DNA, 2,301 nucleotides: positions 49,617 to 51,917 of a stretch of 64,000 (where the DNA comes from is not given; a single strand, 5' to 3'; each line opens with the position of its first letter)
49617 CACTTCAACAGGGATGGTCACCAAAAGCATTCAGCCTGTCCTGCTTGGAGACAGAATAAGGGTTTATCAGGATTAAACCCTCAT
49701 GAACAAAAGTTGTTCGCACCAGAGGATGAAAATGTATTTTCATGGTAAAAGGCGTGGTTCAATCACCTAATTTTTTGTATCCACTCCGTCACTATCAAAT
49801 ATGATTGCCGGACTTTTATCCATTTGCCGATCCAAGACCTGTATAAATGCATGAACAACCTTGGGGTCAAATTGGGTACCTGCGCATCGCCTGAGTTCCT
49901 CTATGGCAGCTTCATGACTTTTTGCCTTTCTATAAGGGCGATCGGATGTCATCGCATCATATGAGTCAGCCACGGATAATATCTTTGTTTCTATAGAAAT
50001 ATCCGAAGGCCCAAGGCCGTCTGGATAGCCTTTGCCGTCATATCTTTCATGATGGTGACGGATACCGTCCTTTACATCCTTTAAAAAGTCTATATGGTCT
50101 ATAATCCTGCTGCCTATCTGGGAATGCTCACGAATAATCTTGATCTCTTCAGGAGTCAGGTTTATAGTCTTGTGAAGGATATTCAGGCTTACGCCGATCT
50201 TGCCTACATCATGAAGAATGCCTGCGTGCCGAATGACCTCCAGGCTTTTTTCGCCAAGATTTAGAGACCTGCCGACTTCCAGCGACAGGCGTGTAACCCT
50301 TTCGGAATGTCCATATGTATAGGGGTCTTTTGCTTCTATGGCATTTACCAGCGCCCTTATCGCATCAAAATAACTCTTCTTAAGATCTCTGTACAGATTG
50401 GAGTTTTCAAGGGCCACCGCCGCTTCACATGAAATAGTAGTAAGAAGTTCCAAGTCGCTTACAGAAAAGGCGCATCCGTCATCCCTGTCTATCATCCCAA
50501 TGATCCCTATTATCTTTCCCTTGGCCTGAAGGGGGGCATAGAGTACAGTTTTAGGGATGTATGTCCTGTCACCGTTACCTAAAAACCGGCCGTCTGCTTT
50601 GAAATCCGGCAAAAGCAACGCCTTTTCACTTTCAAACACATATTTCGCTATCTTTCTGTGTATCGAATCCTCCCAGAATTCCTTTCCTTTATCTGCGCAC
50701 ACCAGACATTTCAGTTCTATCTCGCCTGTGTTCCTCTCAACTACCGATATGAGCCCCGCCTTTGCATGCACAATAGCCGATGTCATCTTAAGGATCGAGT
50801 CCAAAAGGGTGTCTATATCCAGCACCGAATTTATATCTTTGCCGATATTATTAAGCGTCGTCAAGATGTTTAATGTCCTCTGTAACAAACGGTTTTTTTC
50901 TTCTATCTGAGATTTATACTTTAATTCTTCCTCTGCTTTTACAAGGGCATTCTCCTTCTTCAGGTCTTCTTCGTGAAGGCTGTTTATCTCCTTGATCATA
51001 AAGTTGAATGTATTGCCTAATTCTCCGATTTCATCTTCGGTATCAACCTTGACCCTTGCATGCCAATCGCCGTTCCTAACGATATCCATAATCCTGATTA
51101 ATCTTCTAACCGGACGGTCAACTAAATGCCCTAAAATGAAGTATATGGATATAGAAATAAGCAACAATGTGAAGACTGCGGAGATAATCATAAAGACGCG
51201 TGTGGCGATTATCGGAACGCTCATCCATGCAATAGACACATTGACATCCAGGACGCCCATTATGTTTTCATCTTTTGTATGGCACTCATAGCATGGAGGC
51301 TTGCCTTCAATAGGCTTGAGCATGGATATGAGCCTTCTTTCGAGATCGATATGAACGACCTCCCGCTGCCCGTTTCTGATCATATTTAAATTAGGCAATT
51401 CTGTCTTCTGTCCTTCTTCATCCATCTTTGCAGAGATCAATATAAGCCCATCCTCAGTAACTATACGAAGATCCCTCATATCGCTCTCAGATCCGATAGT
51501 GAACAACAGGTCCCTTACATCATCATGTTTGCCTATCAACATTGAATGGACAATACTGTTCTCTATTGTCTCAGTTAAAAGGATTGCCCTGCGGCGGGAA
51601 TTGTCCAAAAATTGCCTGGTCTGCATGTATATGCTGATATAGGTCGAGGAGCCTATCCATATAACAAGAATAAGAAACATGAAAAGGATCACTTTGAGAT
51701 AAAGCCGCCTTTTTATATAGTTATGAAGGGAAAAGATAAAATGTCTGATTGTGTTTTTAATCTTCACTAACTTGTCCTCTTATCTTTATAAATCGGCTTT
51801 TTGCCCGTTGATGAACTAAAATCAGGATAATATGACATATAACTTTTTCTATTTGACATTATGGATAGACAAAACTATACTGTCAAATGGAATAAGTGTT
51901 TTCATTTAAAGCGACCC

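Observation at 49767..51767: HD-GYP c-di-GMP phosphodiesterase with a periplasmic c-type-heme (CxxCH) sensor domain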

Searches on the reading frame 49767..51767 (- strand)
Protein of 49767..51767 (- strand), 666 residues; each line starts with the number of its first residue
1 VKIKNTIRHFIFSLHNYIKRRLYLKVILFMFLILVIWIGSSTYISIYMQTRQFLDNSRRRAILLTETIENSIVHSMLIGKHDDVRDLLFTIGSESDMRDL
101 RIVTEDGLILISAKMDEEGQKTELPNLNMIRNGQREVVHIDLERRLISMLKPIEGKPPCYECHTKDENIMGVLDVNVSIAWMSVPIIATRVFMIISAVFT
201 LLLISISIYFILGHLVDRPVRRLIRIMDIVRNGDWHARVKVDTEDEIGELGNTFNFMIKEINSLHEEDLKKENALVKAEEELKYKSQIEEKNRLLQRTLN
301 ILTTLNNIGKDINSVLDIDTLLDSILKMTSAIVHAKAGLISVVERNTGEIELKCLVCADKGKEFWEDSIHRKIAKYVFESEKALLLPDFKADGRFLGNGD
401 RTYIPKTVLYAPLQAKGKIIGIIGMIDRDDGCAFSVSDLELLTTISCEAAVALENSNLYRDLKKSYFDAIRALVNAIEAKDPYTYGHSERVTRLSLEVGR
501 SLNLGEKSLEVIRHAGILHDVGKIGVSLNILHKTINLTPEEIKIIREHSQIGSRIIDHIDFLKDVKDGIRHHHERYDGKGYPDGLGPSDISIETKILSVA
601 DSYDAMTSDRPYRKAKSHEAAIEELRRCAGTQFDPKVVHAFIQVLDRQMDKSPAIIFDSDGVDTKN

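Call 3: search_protein_families(library=pfam, proteins=[window:49767-51767:-], max_evalue=1)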
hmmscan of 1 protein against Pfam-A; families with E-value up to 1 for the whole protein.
window:49767-51767:- (666 aa): 9 families
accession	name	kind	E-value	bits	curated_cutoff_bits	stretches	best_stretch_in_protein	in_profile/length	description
PF13487.12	HD_5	-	3.7e-39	134.6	27.2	1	472-637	2-170/170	HD domain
PF01966.28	HD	-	2e-20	73.7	22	1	484-606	1-116/116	HD domain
PF01590.32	GAF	-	5e-10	40.5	22.4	1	317-453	1-133/133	GAF domain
PF00672.30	HAMP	-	1e-09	39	25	1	218-262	8-52/53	HAMP domain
PF13185.12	GAF_2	-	1.3e-08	35.6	28.6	1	316-454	2-136/136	GAF domain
PF13492.12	GAF_3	-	9.9e-06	26.4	27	1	317-455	1-129/129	GAF domain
PF21563.3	Mcp40H-20_sensor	-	0.037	14.8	27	1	68-179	3-111/112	Methyl-accepting chemotaxis sensory transducer, class 40H, sensor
PF06398.17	Pex24p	-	0.054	13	26.8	1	18-213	53-190/358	Integral peroxisomal membrane peroxin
PF03137.26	OATP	-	0.29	9.8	25.8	1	3-59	275-330/545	Organic Anion Transporter Polypeptide (OATP) family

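Call 4: search_protein_families(library=ncbifam, proteins=[window:49767-51767:-], max_evalue=1)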
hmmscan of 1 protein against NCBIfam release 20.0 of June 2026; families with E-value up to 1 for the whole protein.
window:49767-51767:- (666 aa): 34 families (the best 25 are shown)
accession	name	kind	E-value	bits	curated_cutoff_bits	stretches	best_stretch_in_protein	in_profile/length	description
NF053512.1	nitric_RR_NosR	exception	4.9e-42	144.4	400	1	457-651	165-360/422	response regulator c-di-GMP phosphodiesterase, NosR family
NF033092.0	HK_WalK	equivalog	4.6e-15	55.2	725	1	26-266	10-251/594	cell wall metabolism sensor histidine kinase WalK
NF053592.1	HK_near_YfiR_like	equivalog_domain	6.3e-09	35.7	194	1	189-262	148-222/223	sensor histidine kinase, YfiR-like protein-associated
TIGR00277.1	HDIG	domain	3.8e-08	33.1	27.6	1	482-574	3-83/84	HDIG domain-containing metalloprotein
NF007423.1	PRK09966.1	equivalog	3.9e-08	32.6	325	2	186-275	146-234/390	diguanylate cyclase DgcN/YfiN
NF038263.1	prot_phos_SiaA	equivalog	9e-08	31.1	700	1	193-271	311-388/658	biofilm regulation protein phosphatase SiaA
NF040691.1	MtrAB_MtrB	equivalog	5.6e-07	28.9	450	1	191-262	188-258/507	MtrAB system histidine kinase MtrB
NF007896.0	PRK10600.1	equivalog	1e-06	27.7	578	1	195-267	158-229/598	nitrate/nitrite two-component system sensor histidine kinase NarX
NF012163.2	BaeS_SmeS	equivalog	1.3e-06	27.6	500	1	190-263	164-235/457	sensor histidine kinase efflux regulator BaeS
NF058645.1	MCPCtpMPsAe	equivalog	1.4e-06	27.4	900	1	191-297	205-312/558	methyl-accepting chemotaxis protein CtpM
NF007837.0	PRK10549.1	equivalog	3.2e-06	26.1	603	1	193-260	167-232/466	envelope stress sensor histidine kinase BaeS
NF045901.1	HisKinLetSLeg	equivalog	1.6e-05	23.1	1650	1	163-292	150-276/906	two-component system sensor histidine kinase LetS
NF041210.1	his_kin_PieS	equivalog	2.6e-05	23.4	850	1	193-270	164-245/474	two component system sensor histidine kinase PieS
NF047496.1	HK_LIC11548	equivalog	2.7e-05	23.1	750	1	191-272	273-355/589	LIC_11548 family sensor histidine kinase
TIGR01817.1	nifA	equivalog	4.1e-05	22.5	528.85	1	302-446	4-149/534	nif-specific transcriptional activator NifA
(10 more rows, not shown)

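Call 6: search_solved_structures(query=window:49767-51767:-, max_evalue=0.001)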
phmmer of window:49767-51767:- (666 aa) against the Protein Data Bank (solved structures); distinct sequences matched with E-value up to 0.001: 9.
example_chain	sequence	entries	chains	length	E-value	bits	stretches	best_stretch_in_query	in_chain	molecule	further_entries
4mcw_A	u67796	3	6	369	8.5e-46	159.8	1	366-648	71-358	Metal dependent phosphohydrolase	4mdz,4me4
5z7c_A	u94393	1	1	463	5.6e-33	117.5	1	455-645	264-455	3'3'-cGAMP-specific phosphodiesterase 3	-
9rbz_A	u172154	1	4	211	2.2e-27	99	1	466-645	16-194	HD domain/sensory box protein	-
9rc0_A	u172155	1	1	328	7.8e-27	97.2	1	466-645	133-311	HD domain/sensory box protein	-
4r8z_A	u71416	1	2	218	6.5e-20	74.3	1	504-647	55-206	Cyclic di-GMP phosphodiesterase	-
2zmf_A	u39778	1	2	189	1.7e-08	36.6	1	313-465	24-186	cAMP and cAMP-inhibited cGMP 3',5'-cyclic phosphodiesterase 10A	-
5w10_A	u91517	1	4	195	1e-07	34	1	305-461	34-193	cGMP-specific phosphodiesterase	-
3tm8_A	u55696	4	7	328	8e-06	27.8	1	463-616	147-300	Uncharacterized protein | Uncharacterized protein Bd1817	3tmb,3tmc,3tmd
9trk_A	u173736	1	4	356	8.4e-06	27.7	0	218-267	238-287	histidine kinase,Gcn4p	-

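Call 38: find_related_loci(query=window:49767-51767:-, collection=genome_contigs, flank=10000)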
Query window:49767-51767:- (666 aa) in genome_contigs; peptide patterns used: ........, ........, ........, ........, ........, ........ (x = any residue, [..] = any of these).
78 stretches matched a pattern; 46 encode a relative of the query (tblastn E <= 1e-3); 46 distinct loci.
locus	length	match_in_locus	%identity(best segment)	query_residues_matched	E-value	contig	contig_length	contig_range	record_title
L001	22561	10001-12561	74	12-644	0e+0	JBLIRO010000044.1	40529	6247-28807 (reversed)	MAG: bacterium isolate MG1_202111_bin_529 MG1_202111_bin_529_scaffold_44, whole genome shotgun sequence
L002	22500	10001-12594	73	1-644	0e+0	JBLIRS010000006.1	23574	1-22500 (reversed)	MAG: bacterium isolate MF1_201704_bin_296 MF1_201704_bin_296_scaffold_6, whole genome shotgun sequence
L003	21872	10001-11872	56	19-644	0e+0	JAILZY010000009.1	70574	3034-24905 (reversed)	MAG: bacterium isolate HOT.CON.50 NODE_371_length_70574_cov_19.557669, whole genome shotgun sequence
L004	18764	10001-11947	74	3-649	0e+0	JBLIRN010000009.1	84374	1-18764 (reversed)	MAG: bacterium isolate MG2_202303_bin_136 MG2_202303_bin_136_scaffold_9, whole genome shotgun sequence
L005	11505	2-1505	79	287-651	5e-146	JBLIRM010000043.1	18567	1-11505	MAG: bacterium isolate MG2_202303_bin_300 MG2_202303_bin_300_scaffold_43, whole genome shotgun sequence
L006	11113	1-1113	59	295-666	3e-135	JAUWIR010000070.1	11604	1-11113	MAG: Pseudomonadota bacterium isolate CSMAG_2299 CSMAG_2299_k127_5139450_length_11604_cov_30.7005, whole genome shotgun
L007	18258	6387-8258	58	19-644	0e+0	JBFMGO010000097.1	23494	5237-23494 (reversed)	MAG: bacterium isolate MAG299 MAG299_97, whole genome shotgun sequence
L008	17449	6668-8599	74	3-644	0e+0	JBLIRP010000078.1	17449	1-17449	MAG: bacterium isolate MF1_202303_bin_233 MF1_202303_bin_233_scaffold_78, whole genome shotgun sequence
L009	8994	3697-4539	43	373-651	7e-63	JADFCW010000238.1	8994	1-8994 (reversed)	MAG: Candidatus Sumerlaeota bacterium isolate DG2.163 NODE_193_length_8994_cov_2.420686, whole genome shotgun sequence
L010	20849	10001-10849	39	371-657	3e-62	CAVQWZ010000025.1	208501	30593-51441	MAG: uncultured delta proteobacterium isolate MFD05684.bin.1.120 genome assembly, contig: contig_83656, whole genome sho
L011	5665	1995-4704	37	295-647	4e-61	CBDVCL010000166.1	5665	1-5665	MAG TPA_asm: uncultured bacterium isolate SRR22302367_binner23_Refined_71 genome assembly, contig: ERZ26661968.10709, wh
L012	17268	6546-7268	41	406-646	1e-59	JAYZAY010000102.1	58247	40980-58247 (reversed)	MAG: Myxococcota bacterium isolate XB_MAG1194 DB_MAG1194_0102, whole genome shotgun sequence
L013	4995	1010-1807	38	376-644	8e-60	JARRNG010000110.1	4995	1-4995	MAG: Nitrospirota bacterium isolate Spart_118_MAG scaffold_11053, whole genome shotgun sequence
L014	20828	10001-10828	43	373-647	4e-58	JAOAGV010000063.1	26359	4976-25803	MAG: Candidatus Sumerlaeia bacterium isolate SKW40 NODE_63_length_26359_cov_3.102690, whole genome shotgun sequence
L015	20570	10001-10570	50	458-647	1e-56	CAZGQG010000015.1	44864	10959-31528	MAG TPA_asm: uncultured Tissierellaceae bacterium isolate SRP294416_co2_170 genome assembly, contig: NODE_424_length_448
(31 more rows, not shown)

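Call 39: find_homologous_proteins(query=window:49767-51767:-, max_evalue=1e-10)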
Query window:49767-51767:- (666 aa): 266 proteins with E <= 1e-10 among 8000 candidates; the best 120 are listed.
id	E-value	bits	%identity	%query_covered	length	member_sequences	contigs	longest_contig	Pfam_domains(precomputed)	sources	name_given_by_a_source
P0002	0.0e+0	1475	100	100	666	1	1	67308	PF00672.31,PF13185.13,PF13487.13,PF01966.29,PF01590.33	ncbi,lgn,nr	ncbi:HD domain-containing protein [bacterium]|nr:HD domain-containing protein [bacterium]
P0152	0.0e+0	1058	74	96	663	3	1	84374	PF00672.31,PF13185.13,PF13487.13,PF01966.29,PF01590.33,PF13492.13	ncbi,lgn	ncbi:MAG: HD domain-containing phosphohydrolase [bacterium]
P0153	0.0e+0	1043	74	95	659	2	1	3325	PF00672.31,PF13185.13,PF13487.13,PF01966.29,PF01590.33,PF13492.13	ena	-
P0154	0.0e+0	1039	74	95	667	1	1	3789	PF00672.31,PF13185.13,PF13487.13,PF01966.29,PF01590.33,PF13492.13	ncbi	-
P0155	0.0e+0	1036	74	95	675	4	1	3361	PF00672.31,PF13185.13,PF13487.13,PF01966.29,PF01590.33,PF13492.13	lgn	-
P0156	4.0e-296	1002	70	97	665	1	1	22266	PF00672.31,PF13185.13,PF13487.13,PF01966.29,PF01590.33,PF13492.13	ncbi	-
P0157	1.6e-241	821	76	73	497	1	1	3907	PF00672.31,PF13185.13,PF13487.13,PF01966.29,PF01590.33,PF13492.13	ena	-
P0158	3.1e-239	814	58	95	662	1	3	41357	PF00672.31,PF13185.13,PF13487.13,PF01966.29,PF01590.33,PF13492.13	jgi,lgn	jgi:putative nucleotidyltransferase with HDIG domain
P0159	6.0e-239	813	58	95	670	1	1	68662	PF00672.31,PF13185.13,PF13487.13,PF01966.29,PF01590.33,PF13492.13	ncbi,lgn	ncbi:MAG: HD domain-containing phosphohydrolase [bacterium]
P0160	5.0e-238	810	58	94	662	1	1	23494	PF00672.31,PF13185.13,PF13487.13,PF01966.29,PF01590.33,PF13492.13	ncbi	ncbi:MAG: HD domain-containing phosphohydrolase [bacterium]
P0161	8.1e-238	809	76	73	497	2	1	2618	PF00672.31,PF13185.13,PF13487.13,PF01966.29,PF01590.33,PF13492.13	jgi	-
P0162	2.2e-237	808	56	99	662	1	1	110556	PF00672.31,PF13185.13,PF13487.13,PF01966.29,PF01590.33,PF13492.13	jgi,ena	-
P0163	1.0e-235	802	56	96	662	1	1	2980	PF00672.31,PF13185.13,PF13487.13,PF01966.29,PF01590.33,PF13492.13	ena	-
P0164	4.3e-234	797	56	94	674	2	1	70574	PF00672.31,PF13185.13,PF13487.13,PF01966.29,PF01590.33,PF13492.13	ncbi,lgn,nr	ncbi:MAG: HD domain-containing protein [bacterium]|nr:HD domain-containing protein [bacterium]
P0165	1.0e-232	792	56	96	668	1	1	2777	PF00672.31,PF13185.13,PF13487.13,PF01966.29,PF01590.33,PF13492.13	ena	-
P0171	1.4e-122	428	43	53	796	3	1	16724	PF00672.31,PF13426.14,PF13185.13,PF13487.13,PF01966.29,PF01590.33,PF08448.17,PF21563.4,PF13492.13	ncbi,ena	-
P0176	3.4e-119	417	35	97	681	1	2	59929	PF00672.31,PF13185.13,PF13487.13,PF01966.29,PF01590.33,PF13492.13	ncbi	-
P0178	1.1e-118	416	35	94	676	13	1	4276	PF00672.31,PF13185.13,PF13487.13,PF01966.29,PF01590.33,PF13492.13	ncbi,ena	-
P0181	6.4e-117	410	34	97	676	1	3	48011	PF00672.31,PF13185.13,PF13487.13,PF01966.29,PF01590.33,PF13492.13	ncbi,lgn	-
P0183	1.7e-116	408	34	96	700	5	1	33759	PF00672.31,PF13185.13,PF13487.13,PF01966.29,PF01590.33,PF21563.4,PF13492.13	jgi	-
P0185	1.8e-115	405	34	95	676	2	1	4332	PF00672.31,PF13185.13,PF13487.13,PF01966.29,PF01590.33,PF13492.13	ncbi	-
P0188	6.3e-114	400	34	95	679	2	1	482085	PF00672.31,PF13185.13,PF13487.13,PF01966.29,PF01590.33,PF13492.13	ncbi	-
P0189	3.5e-111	391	33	94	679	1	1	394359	PF00672.31,PF13185.13,PF13487.13,PF01966.29,PF01590.33,PF21563.4,PF13492.13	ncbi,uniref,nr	ncbi:HD domain-containing phosphohydrolase [Desulfuromonas sp. TF]|uniref:HD domain-containing phosp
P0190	8.1e-109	383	34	94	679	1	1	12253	PF00672.31,PF13185.13,PF13487.13,PF01966.29,PF01590.33,PF21563.4,PF13492.13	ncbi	-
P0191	8.3e-109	383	32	94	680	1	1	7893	PF00672.31,PF13185.13,PF13487.13,PF01966.29,PF01590.33,PF21563.4,PF13492.13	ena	-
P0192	3.1e-108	381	33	92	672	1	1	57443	PF00672.31,PF13185.13,PF13487.13,PF01966.29,PF01590.33,PF21563.4,PF13492.13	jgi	jgi:putative nucleotidyltransferase with HDIG domain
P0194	3.9e-108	381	34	93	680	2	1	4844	PF00672.31,PF13185.13,PF13487.13,PF01966.29,PF01590.33,PF21563.4,PF13492.13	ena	-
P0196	3.0e-107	378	33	92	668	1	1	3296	PF00672.31,PF13185.13,PF13487.13,PF01966.29,PF01590.33,PF21563.4,PF13492.13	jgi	-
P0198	3.7e-107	377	33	95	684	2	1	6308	PF00672.31,PF13185.13,PF13487.13,PF01966.29,PF01590.33,PF21563.4,PF13492.13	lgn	-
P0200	9.4e-105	370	33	93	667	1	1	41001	PF00672.31,PF13185.13,PF13487.13,PF01966.29,PF01590.33,PF21563.4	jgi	jgi:HD-GYP domain-containing protein (c-di-GMP phosphodiesterase class II)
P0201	1.7e-103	365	32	94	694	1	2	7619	PF00672.31,PF05911.17,PF13185.13,PF13487.13,PF01966.29,PF01590.33,PF21563.4,PF13492.13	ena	-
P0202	3.5e-102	361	33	93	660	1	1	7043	PF00672.31,PF13487.13,PF01966.29,PF21563.4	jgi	jgi:HD-GYP domain-containing protein (c-di-GMP phosphodiesterase class II)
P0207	3.8e-97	344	32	92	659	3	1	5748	PF00672.31,PF13185.13,PF13487.13,PF01966.29,PF01590.33,PF21563.4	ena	-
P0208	6.4e-95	337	32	90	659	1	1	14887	PF00672.31,PF13185.13,PF13487.13,PF01966.29,PF01590.33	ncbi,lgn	-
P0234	2.8e-63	232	45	36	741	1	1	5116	PF13487.13,PF01966.29,PF01590.33,PF21563.4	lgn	-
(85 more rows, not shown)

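Call 43: find_encoding_contigs(protein=P0189, flank=8000, max_places=2)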
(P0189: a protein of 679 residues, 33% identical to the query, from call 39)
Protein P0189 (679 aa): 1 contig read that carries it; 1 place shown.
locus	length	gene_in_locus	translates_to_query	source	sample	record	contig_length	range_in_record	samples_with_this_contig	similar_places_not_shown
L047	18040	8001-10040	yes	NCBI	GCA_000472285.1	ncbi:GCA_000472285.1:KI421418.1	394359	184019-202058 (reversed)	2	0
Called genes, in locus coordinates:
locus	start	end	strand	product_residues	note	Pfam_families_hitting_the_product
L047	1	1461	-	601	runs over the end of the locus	PF01368:DHH, PF02272:DHHA1, PF17768:RecJ_OB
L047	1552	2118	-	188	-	PF14559:TPR_19 (weak), PF23914:TPR_CcmH_CycH, PF00515:TPR_1, PF07719:TPR_2 (weak), PF13424:TPR_12 (weak), PF13371:TPR_9 (weak), PF13414:TPR_11 (weak), PF13431:TPR_17 (weak), +4 more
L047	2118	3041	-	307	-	PF07549:Sec_GG (weak), PF02355:SecD_SecF_C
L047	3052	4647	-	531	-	PF21760:SecD_1st, PF22599:SecDF_P1_head, PF02355:SecD_SecF_C, PF03176:MMPL (faint)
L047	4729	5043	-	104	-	PF02699:YajC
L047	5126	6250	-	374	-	PF01702:TGT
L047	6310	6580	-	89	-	PF02547:Queuosine_synth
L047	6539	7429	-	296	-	-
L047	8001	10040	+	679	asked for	PF21563:Mcp40H-20_sensor, PF00672:HAMP (weak), PF13185:GAF_2, PF01590:GAF, PF13492:GAF_3, PF13487:HD_5, PF01966:HD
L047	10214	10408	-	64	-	PF20095:DUF6485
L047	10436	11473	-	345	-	PF01118:Semialdhyde_dh, PF22698:Semialdhyde_dhC_1, PF02774:Semialdhyde_dhC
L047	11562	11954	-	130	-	PF00380:Ribosomal_S9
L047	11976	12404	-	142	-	PF00572:Ribosomal_L13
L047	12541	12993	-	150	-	PF00582:Usp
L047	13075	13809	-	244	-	PF01416:PseudoU_synth_1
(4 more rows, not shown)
